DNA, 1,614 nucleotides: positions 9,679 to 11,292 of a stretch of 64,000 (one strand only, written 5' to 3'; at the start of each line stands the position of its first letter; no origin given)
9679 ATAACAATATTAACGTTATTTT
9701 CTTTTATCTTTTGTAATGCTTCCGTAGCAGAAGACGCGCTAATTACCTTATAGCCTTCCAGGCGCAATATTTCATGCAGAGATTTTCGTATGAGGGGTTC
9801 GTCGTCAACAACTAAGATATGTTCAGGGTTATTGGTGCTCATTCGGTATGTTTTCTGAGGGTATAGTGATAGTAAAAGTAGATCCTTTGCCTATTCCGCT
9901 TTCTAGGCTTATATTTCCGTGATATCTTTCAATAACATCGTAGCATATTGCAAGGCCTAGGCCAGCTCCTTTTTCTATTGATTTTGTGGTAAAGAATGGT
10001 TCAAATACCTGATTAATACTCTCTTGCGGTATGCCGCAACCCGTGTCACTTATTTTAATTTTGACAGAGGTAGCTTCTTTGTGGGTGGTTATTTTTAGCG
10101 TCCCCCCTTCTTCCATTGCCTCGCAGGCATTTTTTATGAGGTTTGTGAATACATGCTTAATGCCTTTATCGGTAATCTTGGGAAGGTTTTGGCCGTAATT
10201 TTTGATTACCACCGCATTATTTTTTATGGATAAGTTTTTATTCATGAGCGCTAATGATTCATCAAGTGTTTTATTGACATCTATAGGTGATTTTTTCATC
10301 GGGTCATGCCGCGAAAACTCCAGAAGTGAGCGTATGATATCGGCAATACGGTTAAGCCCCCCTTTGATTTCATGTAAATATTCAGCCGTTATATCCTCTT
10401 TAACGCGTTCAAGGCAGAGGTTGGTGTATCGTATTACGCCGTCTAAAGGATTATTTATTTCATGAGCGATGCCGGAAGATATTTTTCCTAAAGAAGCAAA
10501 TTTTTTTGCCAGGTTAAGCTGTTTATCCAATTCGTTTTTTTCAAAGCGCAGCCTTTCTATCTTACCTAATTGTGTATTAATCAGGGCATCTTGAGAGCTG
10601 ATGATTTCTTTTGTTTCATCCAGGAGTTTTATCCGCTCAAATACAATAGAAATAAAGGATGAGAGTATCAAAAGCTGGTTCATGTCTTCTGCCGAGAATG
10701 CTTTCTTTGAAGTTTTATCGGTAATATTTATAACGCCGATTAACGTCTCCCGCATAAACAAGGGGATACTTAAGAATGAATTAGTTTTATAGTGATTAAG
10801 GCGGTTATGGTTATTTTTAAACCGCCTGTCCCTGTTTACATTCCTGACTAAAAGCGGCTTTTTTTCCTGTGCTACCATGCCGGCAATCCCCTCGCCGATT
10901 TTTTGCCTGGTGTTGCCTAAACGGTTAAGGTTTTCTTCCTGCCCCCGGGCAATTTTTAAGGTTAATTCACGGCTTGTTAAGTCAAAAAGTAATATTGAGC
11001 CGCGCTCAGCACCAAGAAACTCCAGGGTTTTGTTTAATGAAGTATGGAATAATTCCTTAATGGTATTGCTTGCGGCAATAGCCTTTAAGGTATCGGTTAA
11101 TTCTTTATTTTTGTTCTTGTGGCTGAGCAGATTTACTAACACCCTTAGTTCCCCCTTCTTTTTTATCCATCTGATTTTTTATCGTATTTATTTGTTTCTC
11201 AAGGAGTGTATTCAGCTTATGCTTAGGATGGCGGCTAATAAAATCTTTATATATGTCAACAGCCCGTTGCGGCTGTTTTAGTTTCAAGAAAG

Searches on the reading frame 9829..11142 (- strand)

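Call 82: search_protein_families(library=pfam, proteins=[window:9829-11142:-], max_evalue=0.0001)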
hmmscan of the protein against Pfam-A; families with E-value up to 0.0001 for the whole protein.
window:9829-11142:- (437 aa): 6 families
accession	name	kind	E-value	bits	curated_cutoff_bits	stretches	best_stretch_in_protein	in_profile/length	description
PF02518.31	HATPase_c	-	3.4e-26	92.3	26.4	1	326-430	4-110/111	Histidine kinase-, DNA gyrase B-, and HSP90-like ATPase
PF01590.32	GAF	-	3.3e-16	60.5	22.4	1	29-166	3-131/133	GAF domain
PF13185.12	GAF_2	-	5.7e-15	56.2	28.6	1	26-169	2-136/136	GAF domain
PF00512.31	HisKA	-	2.6e-11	43.8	26.9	1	219-280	3-64/66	His Kinase A (phospho-acceptor) domain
PF14501.12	HATPase_c_5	-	1.1e-07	32.2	22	1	327-415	5-90/102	GHKL domain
PF13492.12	GAF_3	-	4.2e-07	30.9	27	1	28-169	2-128/129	GAF domain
